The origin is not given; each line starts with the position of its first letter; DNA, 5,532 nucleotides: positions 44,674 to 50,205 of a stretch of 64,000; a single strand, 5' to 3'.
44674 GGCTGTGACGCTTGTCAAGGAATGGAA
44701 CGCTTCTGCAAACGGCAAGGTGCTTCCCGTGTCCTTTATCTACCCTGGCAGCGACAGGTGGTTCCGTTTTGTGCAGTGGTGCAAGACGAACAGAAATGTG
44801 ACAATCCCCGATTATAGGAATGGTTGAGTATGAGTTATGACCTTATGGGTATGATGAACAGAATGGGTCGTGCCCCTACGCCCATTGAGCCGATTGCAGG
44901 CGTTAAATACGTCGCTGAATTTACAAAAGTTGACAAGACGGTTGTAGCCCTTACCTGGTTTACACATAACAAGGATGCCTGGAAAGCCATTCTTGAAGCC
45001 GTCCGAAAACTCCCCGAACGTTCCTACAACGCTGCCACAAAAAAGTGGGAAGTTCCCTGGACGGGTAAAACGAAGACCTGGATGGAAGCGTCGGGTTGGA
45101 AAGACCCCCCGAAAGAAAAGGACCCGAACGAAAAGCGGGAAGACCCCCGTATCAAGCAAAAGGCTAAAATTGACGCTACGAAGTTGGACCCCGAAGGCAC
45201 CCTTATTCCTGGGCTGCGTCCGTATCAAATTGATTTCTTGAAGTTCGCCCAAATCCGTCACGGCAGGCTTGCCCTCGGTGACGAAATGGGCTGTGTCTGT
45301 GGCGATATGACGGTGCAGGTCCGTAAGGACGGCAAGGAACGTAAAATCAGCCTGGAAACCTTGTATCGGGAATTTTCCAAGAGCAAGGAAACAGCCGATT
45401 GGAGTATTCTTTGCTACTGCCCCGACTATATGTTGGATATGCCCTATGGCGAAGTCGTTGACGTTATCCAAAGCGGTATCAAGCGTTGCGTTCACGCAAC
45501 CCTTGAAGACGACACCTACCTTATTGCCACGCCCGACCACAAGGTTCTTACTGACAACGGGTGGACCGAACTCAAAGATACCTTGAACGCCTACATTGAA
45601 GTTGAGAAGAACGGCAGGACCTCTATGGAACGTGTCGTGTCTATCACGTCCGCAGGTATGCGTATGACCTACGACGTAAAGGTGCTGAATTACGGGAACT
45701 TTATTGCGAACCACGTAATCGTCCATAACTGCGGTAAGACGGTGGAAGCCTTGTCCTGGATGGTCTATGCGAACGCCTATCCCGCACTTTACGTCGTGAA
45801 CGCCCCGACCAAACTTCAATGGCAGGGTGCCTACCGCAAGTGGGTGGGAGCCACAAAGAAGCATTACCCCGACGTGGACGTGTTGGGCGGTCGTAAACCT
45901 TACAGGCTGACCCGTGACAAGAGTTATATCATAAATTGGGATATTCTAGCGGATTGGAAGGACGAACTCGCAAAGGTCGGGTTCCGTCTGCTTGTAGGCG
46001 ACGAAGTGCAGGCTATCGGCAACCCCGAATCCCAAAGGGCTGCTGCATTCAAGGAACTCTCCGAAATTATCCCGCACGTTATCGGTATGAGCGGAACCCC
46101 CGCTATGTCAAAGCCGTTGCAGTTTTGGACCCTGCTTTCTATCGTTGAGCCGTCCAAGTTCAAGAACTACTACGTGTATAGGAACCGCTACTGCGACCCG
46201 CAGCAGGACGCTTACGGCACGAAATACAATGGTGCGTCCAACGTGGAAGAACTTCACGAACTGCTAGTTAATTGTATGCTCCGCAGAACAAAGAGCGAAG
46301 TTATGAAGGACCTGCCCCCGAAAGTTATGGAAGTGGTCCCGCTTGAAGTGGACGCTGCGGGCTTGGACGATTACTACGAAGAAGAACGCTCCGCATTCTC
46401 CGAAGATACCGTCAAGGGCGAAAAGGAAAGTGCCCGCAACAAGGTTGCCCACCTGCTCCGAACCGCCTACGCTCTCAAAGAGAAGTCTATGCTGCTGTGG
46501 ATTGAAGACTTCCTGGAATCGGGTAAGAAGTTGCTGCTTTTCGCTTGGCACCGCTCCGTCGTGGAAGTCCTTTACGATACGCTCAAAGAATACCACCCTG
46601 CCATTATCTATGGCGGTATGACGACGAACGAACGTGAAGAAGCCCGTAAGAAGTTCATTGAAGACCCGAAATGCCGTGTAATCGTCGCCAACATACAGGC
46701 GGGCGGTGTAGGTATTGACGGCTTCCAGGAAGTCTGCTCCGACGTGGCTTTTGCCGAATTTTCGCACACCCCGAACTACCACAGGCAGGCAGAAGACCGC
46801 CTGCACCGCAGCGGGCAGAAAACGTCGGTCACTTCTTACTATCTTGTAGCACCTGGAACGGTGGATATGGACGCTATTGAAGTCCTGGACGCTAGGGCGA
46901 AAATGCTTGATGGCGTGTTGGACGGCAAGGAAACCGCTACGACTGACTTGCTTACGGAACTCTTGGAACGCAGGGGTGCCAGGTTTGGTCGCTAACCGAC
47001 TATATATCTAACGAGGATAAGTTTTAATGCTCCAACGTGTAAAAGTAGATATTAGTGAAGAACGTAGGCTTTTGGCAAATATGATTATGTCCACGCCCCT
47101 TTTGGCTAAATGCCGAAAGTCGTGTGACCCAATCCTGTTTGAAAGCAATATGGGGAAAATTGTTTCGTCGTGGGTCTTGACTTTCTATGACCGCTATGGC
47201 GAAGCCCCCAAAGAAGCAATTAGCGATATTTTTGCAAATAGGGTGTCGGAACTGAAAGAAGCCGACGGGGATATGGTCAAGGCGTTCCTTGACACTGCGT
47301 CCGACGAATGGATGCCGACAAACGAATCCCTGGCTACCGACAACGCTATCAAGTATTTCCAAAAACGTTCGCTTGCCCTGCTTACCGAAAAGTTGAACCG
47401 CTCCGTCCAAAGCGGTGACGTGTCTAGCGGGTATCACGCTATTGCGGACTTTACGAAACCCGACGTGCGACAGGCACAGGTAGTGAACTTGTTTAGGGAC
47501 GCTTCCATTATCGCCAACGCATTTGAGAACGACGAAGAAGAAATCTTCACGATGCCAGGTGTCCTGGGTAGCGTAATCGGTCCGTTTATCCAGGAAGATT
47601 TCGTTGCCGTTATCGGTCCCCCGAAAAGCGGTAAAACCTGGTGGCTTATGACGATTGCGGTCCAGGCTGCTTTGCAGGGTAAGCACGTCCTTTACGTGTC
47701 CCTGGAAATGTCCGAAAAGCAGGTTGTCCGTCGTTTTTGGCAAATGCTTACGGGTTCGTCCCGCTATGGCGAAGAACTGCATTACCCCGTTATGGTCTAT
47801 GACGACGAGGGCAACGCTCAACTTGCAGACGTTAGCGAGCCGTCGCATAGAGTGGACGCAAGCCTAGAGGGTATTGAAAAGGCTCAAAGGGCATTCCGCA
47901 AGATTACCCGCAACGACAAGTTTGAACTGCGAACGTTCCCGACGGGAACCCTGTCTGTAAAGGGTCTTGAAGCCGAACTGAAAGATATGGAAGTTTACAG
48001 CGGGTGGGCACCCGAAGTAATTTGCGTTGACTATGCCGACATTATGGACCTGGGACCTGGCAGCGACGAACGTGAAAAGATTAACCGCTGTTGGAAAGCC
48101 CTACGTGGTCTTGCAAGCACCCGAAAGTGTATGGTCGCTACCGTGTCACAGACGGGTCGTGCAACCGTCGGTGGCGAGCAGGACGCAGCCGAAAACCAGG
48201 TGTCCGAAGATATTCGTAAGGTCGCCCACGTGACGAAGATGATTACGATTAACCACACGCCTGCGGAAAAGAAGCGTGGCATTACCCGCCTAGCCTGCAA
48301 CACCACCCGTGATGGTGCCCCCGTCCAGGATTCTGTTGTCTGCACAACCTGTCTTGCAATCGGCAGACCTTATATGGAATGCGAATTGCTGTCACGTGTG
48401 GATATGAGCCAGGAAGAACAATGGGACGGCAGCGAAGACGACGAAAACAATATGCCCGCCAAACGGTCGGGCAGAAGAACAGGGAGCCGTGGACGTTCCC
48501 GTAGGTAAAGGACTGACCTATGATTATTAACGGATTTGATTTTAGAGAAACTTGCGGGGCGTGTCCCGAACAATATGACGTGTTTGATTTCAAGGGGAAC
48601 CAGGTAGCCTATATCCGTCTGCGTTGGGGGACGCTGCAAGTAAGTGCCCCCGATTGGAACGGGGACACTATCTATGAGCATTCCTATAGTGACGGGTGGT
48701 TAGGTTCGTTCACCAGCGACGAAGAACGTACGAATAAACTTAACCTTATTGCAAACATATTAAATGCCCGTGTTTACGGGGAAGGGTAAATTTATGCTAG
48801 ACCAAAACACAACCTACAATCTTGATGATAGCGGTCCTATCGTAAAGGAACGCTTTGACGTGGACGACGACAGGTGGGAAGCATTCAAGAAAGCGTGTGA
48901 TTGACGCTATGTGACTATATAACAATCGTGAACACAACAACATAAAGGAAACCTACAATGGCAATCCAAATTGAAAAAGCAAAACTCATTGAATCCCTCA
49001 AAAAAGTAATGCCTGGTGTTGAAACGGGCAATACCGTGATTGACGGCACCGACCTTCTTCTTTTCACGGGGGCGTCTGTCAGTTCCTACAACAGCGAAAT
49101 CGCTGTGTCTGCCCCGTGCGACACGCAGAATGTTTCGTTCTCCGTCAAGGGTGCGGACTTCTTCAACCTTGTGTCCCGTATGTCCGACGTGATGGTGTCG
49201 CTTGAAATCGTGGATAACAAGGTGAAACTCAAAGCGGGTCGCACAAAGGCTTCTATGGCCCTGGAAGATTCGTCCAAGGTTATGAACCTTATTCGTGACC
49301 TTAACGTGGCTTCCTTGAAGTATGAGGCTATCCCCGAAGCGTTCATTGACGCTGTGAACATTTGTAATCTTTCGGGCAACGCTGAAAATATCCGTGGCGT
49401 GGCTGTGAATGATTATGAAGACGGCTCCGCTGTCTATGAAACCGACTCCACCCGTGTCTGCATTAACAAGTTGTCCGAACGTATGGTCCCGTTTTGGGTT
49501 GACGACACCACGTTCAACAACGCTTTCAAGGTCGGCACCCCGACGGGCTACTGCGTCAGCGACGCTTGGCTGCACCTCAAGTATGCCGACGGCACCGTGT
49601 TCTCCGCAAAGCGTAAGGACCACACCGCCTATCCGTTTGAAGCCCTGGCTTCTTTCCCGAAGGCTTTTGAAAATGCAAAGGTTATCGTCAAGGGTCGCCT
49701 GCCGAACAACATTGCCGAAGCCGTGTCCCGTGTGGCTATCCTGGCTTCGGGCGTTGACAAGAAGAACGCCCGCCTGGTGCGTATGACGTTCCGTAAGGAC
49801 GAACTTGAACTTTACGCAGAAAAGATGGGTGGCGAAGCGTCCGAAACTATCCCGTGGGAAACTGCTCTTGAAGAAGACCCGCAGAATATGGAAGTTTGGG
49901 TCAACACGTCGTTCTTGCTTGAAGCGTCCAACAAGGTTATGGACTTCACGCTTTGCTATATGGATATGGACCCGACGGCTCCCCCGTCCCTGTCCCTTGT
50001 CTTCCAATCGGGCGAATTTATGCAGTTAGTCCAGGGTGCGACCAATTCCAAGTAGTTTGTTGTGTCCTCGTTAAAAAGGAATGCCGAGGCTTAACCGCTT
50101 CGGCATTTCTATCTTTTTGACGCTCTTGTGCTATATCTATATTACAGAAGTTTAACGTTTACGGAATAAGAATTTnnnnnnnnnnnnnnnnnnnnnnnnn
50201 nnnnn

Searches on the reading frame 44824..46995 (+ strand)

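Call 101: search_protein_families(library=pfam, proteins=[window:44824-46995:+], max_evalue=0.001)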
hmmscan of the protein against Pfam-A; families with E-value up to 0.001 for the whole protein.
window:44824-46995:+ (723 aa): 3 families
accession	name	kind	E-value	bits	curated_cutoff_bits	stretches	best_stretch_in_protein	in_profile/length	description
PF00176.29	SNF2-rel_dom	-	3.1e-22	79.5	24.9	1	304-552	29-282/290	SNF2-related domain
PF14890.11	Intein_splicing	-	2.1e-09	37.8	35.8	1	259-302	111-155/155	Intein splicing domain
PF00271.37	Helicase_C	-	4.4e-08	33.8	23.5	1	561-664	7-110/110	Helicase conserved C-terminal domain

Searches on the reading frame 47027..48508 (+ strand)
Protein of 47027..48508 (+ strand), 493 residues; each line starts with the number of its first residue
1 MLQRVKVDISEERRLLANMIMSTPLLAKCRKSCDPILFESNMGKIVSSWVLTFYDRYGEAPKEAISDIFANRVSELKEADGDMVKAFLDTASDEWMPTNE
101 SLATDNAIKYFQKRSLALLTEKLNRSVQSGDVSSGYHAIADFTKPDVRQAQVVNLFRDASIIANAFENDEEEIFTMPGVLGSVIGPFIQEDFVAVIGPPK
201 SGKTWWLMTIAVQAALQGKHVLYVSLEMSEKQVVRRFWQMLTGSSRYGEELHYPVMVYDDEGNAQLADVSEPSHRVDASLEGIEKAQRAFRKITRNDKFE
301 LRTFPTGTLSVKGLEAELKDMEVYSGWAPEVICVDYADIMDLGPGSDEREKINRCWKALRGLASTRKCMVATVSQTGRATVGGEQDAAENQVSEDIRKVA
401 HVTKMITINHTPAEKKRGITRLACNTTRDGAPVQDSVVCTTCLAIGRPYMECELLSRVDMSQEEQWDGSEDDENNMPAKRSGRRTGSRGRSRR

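Call 101: search_protein_families(library=pfam, proteins=[window:47027-48508:+], max_evalue=0.001)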
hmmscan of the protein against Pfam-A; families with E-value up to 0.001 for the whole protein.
window:47027-48508:+ (493 aa): 4 families
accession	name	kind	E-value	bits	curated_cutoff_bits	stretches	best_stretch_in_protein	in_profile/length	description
PF03796.21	DnaB_C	-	6.6e-12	45.8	27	1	182-239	11-69/255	DnaB-like helicase C terminal domain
PF13481.12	AAA_25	-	5.6e-11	42.9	27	1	183-378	25-192/195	AAA domain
PF06745.19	ATPase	-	1.3e-05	25.1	26.6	1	185-287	14-115/231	KaiC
PF01695.23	IstB_IS21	-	0.0007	19.6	24.1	0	191-227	93-129/238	IstB-like ATP binding protein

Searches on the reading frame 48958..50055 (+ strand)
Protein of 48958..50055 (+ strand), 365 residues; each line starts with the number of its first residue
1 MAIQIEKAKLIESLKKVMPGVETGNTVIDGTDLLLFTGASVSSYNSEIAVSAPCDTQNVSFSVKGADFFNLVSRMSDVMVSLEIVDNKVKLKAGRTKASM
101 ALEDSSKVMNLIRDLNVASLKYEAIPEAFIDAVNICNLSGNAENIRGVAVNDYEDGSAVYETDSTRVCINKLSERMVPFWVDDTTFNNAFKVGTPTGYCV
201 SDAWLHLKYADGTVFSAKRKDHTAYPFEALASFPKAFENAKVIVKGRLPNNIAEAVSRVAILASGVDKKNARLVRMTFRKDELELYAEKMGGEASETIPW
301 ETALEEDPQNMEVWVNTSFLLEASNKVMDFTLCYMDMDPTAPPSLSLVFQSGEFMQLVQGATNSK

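Call 101: search_protein_families(library=pfam, proteins=[window:48958-50055:+], max_evalue=0.001)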
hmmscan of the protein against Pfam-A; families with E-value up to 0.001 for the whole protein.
window:48958-50055:+ (365 aa): 1 family
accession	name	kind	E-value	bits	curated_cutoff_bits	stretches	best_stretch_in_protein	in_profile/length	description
PF02768.20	DNA_pol3_beta_3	-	3.5e-08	33.7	27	1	250-326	17-86/121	DNA polymerase III beta subunit, C-terminal domain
